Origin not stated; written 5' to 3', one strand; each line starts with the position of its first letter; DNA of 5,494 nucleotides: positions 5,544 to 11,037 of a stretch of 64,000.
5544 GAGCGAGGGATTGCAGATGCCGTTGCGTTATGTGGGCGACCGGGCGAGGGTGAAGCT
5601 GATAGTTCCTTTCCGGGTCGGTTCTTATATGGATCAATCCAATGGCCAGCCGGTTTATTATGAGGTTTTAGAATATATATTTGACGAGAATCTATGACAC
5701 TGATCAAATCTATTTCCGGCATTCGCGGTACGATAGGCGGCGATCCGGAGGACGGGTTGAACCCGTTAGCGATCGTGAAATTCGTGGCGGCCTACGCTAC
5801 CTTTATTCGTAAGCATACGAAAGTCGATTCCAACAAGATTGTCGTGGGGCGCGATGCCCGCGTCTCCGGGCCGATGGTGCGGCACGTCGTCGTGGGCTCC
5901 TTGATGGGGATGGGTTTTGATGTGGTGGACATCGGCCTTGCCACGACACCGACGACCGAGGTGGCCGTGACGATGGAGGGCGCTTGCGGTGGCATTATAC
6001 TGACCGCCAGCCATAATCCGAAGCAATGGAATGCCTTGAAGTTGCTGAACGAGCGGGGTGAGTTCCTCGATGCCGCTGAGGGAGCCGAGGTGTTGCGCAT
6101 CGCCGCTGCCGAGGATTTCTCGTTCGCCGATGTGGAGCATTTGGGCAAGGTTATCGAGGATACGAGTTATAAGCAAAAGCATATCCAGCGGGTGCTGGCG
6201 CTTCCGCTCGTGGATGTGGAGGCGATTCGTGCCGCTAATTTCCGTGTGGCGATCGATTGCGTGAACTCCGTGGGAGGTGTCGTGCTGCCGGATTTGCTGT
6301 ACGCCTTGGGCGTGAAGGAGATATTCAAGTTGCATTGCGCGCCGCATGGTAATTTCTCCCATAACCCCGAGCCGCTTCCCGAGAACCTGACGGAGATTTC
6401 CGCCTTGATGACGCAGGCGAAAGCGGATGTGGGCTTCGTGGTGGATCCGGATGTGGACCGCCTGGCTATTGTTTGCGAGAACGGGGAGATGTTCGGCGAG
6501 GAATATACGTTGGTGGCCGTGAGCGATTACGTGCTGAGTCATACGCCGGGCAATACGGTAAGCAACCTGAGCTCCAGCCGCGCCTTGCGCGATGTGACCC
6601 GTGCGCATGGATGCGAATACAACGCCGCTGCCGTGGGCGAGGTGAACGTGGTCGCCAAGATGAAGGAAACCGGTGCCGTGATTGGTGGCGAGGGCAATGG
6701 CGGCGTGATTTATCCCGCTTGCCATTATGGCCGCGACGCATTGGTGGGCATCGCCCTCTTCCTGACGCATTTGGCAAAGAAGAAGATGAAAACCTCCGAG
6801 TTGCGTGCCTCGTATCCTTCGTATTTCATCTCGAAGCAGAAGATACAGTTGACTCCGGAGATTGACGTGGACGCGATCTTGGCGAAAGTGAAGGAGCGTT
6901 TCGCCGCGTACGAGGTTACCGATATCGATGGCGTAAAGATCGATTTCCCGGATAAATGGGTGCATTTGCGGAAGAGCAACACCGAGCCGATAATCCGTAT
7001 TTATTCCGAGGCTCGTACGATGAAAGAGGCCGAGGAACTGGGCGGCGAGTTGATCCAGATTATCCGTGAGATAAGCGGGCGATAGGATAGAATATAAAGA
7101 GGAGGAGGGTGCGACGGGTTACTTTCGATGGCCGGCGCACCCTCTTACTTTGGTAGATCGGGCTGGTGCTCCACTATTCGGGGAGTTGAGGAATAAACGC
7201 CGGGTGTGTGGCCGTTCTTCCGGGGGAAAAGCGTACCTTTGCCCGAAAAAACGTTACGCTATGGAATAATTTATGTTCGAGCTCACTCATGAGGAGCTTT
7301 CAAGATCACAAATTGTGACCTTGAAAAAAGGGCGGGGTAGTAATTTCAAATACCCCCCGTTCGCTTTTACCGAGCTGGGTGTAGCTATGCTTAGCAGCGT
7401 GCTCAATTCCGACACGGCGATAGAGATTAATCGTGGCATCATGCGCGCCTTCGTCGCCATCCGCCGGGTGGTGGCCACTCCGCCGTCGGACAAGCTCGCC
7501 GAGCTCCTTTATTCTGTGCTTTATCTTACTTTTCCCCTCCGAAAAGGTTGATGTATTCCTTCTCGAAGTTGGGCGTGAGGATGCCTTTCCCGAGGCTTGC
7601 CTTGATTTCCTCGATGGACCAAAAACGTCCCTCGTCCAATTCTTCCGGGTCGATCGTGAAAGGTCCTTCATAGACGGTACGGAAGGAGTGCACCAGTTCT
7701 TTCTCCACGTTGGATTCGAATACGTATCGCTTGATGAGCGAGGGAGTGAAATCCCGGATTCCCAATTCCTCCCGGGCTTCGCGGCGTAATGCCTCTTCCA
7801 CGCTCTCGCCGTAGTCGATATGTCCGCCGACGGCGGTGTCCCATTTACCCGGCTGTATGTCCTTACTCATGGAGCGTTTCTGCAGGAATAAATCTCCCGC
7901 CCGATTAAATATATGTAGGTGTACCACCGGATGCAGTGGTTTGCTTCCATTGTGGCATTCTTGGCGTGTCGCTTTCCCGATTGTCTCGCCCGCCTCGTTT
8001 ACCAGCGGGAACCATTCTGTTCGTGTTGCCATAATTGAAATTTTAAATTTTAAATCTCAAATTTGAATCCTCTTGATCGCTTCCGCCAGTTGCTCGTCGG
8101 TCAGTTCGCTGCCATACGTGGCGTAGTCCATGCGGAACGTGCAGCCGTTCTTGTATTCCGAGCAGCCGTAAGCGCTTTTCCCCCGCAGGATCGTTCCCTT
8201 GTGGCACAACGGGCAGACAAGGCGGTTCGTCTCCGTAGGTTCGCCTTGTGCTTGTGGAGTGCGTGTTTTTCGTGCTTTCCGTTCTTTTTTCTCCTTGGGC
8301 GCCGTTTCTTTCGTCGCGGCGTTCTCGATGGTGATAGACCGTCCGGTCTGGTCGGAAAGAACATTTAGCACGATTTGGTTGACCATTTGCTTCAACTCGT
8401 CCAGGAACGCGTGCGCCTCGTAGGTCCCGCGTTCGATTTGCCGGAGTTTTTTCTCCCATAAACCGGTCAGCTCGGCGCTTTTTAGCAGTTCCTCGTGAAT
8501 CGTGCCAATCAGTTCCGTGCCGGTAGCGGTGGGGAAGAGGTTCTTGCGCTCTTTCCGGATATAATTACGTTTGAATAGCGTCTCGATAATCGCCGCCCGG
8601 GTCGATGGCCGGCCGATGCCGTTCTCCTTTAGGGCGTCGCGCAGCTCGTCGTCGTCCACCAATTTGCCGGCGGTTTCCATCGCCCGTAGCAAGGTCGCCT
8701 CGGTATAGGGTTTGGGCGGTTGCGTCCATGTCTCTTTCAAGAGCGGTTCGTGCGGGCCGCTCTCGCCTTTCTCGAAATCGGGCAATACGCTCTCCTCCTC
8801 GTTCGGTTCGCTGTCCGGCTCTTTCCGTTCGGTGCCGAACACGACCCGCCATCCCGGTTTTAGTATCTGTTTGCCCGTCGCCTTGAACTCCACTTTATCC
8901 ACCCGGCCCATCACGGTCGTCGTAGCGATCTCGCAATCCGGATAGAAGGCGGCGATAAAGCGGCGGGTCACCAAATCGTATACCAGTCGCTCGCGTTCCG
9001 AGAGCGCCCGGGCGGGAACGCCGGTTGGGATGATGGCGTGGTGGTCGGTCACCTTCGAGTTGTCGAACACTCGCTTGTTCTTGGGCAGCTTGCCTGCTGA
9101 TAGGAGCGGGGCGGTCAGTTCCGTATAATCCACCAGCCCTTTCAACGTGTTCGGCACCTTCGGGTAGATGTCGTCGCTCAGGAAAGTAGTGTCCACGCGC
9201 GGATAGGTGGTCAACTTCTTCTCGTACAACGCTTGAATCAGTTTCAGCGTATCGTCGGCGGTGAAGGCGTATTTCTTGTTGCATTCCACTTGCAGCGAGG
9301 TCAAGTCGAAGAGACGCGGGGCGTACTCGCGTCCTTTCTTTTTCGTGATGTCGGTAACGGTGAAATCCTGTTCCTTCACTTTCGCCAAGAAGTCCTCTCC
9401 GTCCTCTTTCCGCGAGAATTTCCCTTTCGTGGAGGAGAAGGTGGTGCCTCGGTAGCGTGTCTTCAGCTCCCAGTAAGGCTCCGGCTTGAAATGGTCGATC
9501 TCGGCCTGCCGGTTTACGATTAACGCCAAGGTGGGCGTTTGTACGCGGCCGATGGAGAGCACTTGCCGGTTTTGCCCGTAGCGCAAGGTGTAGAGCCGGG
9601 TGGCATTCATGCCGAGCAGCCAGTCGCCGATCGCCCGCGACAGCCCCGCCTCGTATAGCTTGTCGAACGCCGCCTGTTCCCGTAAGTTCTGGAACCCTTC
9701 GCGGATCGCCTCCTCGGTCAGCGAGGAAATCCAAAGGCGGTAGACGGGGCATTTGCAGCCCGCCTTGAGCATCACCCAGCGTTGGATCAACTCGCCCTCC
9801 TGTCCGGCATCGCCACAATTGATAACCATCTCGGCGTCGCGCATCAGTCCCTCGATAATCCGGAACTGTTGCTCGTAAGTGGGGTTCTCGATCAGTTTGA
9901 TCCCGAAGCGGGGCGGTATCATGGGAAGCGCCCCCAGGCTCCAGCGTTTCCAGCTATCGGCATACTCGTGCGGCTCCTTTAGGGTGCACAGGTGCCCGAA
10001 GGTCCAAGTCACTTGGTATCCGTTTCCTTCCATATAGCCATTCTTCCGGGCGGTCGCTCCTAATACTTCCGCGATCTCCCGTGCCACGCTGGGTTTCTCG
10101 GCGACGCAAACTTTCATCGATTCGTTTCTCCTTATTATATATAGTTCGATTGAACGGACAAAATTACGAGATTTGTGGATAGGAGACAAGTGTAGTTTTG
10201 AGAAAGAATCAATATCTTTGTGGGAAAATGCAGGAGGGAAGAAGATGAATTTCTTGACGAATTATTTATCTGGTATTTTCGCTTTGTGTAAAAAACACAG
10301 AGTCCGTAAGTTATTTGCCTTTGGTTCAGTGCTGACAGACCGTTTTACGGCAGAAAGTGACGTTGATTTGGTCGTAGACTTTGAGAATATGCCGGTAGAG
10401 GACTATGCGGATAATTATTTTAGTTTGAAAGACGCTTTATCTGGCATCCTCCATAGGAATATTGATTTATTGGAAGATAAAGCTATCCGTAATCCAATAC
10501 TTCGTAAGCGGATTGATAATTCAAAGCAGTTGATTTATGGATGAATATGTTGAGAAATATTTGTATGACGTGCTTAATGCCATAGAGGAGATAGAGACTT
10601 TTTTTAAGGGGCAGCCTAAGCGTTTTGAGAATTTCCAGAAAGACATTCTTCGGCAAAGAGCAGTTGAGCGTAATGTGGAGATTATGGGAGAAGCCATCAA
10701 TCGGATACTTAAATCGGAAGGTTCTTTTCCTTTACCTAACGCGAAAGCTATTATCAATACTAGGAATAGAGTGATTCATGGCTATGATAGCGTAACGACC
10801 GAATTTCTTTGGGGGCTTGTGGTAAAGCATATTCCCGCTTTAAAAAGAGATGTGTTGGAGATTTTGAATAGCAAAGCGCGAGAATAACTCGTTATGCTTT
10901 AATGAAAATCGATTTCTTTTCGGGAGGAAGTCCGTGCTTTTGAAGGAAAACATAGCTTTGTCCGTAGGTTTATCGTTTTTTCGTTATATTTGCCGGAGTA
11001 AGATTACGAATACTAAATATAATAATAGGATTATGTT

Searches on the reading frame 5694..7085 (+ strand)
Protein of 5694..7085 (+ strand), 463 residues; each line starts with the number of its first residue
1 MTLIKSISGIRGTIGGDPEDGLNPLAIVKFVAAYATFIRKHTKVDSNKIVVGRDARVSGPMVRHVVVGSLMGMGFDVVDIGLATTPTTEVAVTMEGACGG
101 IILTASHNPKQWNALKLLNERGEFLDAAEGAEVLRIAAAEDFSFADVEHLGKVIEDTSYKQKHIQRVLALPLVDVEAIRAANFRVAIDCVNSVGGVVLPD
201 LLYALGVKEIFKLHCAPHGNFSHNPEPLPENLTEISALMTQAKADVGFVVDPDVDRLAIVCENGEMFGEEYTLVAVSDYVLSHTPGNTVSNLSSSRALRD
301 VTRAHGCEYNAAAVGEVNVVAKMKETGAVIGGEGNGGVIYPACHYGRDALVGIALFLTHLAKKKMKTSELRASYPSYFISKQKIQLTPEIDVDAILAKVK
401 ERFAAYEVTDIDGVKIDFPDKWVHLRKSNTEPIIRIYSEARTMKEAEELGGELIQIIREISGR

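Call 29: search_protein_families(library=pfam, proteins=[window:5694-7085:+], max_evalue=0.01)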
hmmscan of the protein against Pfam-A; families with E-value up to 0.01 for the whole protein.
window:5694-7085:+ (463 aa): 4 families
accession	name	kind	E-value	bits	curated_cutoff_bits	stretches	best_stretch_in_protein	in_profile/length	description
PF02878.22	PGM_PMM_I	-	1e-28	100.2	22.5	1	8-142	7-136/138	Phosphoglucomutase/phosphomannomutase, alpha/beta/alpha domain I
PF02879.22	PGM_PMM_II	-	2.4e-22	79.9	29.3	1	173-264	11-103/103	Phosphoglucomutase/phosphomannomutase, alpha/beta/alpha domain II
PF02880.22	PGM_PMM_III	-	9.3e-20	71.3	20.7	1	271-375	4-113/115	Phosphoglucomutase/phosphomannomutase, alpha/beta/alpha domain III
PF00408.26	PGM_PMM_IV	-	1.3e-09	38.4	23.1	1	397-449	13-61/68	Phosphoglucomutase/phosphomannomutase, C-terminal domain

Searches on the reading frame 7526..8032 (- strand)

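Call 29: search_protein_families(library=pfam, proteins=[window:7526-8032:-], max_evalue=0.01)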
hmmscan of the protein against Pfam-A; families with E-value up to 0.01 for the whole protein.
window:7526-8032:- (168 aa): 2 families
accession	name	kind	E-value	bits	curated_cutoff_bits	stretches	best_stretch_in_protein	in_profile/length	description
PF00293.34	NUDIX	-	1e-20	74.5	21.1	1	34-145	3-123/134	NUDIX domain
PF14815.12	NUDIX_4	-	0.0031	17.7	35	1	39-107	3-67/113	NUDIX domain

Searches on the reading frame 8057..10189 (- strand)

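Call 29: search_protein_families(library=pfam, proteins=[window:8057-10189:-], max_evalue=0.01)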
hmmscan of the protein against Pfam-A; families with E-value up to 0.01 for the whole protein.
window:8057-10189:- (710 aa): 2 families
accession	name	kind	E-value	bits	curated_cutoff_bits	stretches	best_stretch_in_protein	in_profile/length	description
PF01131.25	Topoisom_bac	-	3.2e-118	395.7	35.1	1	176-596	4-410/411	DNA topoisomerase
PF01751.28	Toprim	-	1.5e-10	41.5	23.1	1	27-156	2-95/96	Toprim domain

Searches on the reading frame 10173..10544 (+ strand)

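Call 29: search_protein_families(library=pfam, proteins=[window:10173-10544:+], max_evalue=0.01)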
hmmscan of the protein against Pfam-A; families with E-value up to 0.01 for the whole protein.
window:10173-10544:+ (123 aa): 3 families
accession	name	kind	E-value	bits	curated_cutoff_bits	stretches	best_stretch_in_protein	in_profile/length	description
PF18765.7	Polbeta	-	2e-12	47.5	26.9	1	38-122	6-88/93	Polymerase beta, Nucleotidyltransferase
PF01909.29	NTP_transf_2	-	4.9e-11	43.3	21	1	37-119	7-91/93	Nucleotidyltransferase domain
PF22600.2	MTPAP-like_central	-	0.00013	22.5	27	1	28-79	29-74/139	Poly(A) RNA polymerase, mitochondrial-like, central palm domain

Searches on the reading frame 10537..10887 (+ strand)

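Call 29: search_protein_families(library=pfam, proteins=[window:10537-10887:+], max_evalue=0.01)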
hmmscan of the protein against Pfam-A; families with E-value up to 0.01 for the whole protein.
window:10537-10887:+ (116 aa): 1 family
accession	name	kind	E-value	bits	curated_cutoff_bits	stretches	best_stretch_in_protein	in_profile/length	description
PF01934.22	HepT-like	-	2.3e-18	66.5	23.5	1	13-107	2-118/120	Ribonuclease HepT-like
